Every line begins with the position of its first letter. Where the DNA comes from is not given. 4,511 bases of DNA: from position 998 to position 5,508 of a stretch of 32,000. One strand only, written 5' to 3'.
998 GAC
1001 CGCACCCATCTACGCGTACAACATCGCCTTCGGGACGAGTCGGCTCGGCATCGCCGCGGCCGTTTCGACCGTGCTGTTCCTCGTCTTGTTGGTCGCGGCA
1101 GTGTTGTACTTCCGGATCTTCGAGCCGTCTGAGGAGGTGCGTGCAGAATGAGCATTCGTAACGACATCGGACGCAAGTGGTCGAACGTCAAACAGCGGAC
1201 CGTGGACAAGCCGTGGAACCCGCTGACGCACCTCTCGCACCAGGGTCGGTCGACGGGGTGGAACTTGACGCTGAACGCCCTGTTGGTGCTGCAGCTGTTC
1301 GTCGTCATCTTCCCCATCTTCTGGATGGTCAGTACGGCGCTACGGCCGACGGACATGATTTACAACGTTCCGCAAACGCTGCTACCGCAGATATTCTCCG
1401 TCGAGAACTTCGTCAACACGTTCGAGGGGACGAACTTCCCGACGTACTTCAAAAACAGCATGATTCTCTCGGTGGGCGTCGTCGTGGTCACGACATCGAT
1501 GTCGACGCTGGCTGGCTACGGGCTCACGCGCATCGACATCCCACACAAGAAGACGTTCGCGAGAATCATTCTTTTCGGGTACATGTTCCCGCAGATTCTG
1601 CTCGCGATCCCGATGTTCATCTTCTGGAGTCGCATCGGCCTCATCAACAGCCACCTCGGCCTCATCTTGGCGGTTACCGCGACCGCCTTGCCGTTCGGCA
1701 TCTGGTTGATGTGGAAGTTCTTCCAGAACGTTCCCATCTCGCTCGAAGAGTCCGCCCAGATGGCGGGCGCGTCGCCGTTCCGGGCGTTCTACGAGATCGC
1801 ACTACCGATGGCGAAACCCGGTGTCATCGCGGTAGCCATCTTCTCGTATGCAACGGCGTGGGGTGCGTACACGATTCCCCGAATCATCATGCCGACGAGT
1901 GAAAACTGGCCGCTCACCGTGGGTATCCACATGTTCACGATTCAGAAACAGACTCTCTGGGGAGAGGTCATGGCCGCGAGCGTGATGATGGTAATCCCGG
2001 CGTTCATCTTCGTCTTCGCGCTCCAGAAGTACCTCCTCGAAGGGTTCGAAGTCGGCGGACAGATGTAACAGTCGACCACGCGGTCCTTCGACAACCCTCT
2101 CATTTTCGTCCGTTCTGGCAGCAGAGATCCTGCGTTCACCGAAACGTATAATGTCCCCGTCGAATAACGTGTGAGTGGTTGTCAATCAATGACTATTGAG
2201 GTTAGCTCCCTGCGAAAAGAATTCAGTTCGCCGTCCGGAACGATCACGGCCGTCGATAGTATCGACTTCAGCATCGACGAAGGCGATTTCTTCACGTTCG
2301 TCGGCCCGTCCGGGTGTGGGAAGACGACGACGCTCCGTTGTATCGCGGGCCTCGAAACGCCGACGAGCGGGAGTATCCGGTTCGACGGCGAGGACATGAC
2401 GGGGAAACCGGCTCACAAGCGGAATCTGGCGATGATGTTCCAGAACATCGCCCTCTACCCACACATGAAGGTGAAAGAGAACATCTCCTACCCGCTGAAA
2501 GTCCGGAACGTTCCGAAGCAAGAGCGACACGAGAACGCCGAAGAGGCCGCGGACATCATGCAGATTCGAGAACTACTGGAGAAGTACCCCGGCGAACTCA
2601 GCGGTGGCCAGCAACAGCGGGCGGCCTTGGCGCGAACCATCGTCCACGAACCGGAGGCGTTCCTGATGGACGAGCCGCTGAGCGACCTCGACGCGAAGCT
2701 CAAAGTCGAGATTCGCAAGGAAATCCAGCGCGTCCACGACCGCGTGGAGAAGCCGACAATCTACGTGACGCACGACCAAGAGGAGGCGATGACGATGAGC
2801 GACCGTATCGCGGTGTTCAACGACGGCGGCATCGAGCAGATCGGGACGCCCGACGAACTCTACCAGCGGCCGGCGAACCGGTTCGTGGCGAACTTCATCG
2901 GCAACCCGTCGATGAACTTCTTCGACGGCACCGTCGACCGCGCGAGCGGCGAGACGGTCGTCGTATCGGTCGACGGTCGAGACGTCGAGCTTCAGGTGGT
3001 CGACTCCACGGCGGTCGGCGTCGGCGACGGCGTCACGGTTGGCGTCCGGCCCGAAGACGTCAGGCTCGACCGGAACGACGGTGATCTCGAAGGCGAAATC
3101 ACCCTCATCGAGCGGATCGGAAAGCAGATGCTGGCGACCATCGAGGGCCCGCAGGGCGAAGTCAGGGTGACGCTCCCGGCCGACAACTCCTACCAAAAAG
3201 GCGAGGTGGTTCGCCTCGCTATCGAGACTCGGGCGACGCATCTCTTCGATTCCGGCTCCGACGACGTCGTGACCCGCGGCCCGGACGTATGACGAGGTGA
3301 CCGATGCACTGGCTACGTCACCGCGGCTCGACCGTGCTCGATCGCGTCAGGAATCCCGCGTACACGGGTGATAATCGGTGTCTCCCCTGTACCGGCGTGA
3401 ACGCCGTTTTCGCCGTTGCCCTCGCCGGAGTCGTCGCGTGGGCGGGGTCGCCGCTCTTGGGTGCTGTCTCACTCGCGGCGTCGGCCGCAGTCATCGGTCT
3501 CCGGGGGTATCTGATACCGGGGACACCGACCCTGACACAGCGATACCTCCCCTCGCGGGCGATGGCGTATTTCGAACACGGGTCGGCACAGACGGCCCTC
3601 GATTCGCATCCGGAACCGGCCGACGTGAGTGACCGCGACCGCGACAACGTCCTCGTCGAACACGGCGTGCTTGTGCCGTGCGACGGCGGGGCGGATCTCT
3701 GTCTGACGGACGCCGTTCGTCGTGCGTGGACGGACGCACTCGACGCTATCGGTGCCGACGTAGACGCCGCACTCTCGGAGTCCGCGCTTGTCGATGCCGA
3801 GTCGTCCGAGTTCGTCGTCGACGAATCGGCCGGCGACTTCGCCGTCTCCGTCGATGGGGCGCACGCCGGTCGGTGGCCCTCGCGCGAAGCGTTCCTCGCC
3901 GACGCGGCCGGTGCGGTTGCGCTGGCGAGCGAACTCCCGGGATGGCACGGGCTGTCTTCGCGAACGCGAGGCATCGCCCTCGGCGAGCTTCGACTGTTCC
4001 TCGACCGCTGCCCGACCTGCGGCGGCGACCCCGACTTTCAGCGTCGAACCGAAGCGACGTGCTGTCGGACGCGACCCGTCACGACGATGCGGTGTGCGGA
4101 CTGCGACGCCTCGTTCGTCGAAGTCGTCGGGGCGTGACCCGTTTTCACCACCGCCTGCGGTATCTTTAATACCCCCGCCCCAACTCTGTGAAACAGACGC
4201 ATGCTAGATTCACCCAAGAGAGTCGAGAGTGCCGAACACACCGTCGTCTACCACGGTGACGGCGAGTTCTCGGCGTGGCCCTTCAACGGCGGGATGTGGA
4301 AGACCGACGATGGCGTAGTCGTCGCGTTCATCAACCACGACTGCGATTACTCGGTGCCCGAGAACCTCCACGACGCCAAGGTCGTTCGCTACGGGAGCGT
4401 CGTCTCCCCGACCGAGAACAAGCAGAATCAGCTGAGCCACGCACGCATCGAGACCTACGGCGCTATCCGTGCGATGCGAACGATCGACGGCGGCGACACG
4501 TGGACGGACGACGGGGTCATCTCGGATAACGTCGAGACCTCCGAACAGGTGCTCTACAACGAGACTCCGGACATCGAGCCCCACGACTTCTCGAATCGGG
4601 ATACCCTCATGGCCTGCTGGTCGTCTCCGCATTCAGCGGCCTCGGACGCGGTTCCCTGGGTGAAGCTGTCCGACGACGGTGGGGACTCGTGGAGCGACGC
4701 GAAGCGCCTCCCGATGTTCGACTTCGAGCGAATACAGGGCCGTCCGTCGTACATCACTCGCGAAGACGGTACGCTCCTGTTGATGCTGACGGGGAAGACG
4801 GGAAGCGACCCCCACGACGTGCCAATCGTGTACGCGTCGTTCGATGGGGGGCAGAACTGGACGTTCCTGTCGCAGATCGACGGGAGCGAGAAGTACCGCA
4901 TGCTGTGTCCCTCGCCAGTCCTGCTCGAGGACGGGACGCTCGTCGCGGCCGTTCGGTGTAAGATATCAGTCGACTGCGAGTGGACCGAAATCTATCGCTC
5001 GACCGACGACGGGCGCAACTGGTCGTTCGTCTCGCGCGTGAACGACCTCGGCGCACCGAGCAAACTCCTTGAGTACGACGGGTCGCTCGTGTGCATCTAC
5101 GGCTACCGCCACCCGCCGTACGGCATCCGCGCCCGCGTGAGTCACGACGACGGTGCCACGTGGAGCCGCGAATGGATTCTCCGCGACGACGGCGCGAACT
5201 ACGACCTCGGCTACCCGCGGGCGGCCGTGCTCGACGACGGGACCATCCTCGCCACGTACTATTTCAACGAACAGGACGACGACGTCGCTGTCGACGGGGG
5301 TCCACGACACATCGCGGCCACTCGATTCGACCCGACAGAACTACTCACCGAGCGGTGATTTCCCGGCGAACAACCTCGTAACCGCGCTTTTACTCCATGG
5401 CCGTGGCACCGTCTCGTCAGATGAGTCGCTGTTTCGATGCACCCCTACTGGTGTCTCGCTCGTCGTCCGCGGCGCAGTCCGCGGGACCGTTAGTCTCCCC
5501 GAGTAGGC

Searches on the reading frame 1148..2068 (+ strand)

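Call 36: search_protein_families(library=pfam, proteins=[window:1148-2068:+], max_evalue=0.001)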
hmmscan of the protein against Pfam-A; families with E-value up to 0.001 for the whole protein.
window:1148-2068:+ (306 aa): 1 family
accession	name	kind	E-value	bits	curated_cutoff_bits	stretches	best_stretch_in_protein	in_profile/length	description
PF00528.27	BPD_transp_1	-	4e-13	49.9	26.4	1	134-296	17-178/184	Binding-protein-dependent transport system inner membrane component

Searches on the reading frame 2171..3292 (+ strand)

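Call 36: search_protein_families(library=pfam, proteins=[window:2171-3292:+], max_evalue=0.001)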
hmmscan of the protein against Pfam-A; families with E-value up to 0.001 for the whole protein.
window:2171-3292:+ (373 aa): 3 families
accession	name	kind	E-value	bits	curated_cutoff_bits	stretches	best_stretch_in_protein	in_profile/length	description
PF00005.33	ABC_tran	-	3.5e-33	115.5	25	1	29-170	2-136/137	ABC transporter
PF17912.7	OB_MalK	-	2.9e-10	41.3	27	1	244-297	1-53/53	MalK OB fold domain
PF08402.16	TOBE_2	-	3.8e-10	40.2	21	1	290-359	1-76/76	TOBE domain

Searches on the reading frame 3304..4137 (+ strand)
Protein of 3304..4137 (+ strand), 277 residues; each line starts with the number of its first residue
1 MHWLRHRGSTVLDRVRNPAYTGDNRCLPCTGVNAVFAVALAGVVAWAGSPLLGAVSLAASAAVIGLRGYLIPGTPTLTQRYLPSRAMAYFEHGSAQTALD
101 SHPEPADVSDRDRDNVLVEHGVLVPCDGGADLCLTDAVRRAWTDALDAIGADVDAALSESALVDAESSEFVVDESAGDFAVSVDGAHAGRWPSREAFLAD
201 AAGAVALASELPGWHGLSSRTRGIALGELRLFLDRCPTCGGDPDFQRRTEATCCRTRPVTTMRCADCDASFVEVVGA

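Call 36: search_protein_families(library=pfam, proteins=[window:3304-4137:+], max_evalue=0.001)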
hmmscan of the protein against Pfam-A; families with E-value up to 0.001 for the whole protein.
window:3304-4137:+ (277 aa): 0 families

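Call 67: search_protein_families(library=pfam, proteins=[window:3304-4137:+], max_evalue=5)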
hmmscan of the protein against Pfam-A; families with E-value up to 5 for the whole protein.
window:3304-4137:+ (277 aa): 3 families
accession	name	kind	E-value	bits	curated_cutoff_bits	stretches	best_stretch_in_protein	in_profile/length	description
PF12172.15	zf-ChsH2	-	0.013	15.7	23.2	1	225-240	3-18/37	ChsH2, rubredoxin-like zinc ribbon domain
PF25208.1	DUF7838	-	0.021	15.2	28.5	1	235-275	8-47/55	Domain of unknown function (DUF7838)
PF14354.12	Lar_restr_allev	-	0.23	12.1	28.6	1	233-269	3-33/58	Restriction alleviation protein Lar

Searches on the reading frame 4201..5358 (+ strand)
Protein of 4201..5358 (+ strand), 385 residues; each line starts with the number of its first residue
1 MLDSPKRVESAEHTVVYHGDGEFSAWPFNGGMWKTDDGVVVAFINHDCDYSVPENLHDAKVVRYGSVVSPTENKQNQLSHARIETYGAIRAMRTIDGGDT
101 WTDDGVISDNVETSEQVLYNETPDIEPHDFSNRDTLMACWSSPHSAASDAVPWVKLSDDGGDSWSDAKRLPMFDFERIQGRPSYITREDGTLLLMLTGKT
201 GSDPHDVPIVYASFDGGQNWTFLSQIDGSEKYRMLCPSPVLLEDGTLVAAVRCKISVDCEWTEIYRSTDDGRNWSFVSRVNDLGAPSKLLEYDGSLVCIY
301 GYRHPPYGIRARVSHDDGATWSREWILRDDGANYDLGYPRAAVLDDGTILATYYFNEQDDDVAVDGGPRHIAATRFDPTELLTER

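Call 36: search_protein_families(library=pfam, proteins=[window:4201-5358:+], max_evalue=0.001)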
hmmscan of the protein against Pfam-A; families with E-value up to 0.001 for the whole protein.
window:4201-5358:+ (385 aa): 3 families
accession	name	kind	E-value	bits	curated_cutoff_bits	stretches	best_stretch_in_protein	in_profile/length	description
PF13088.12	BNR_2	-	1.5e-16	61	31.4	1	92-349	23-275/277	BNR repeat-like domain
PF13859.12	BNR_3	-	1.7e-08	34.7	27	1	87-275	28-211/308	BNR repeat-like domain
PF02012.26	BNR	-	4.8e-08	32.3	27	0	211-221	1-11/12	BNR/Asp-box repeat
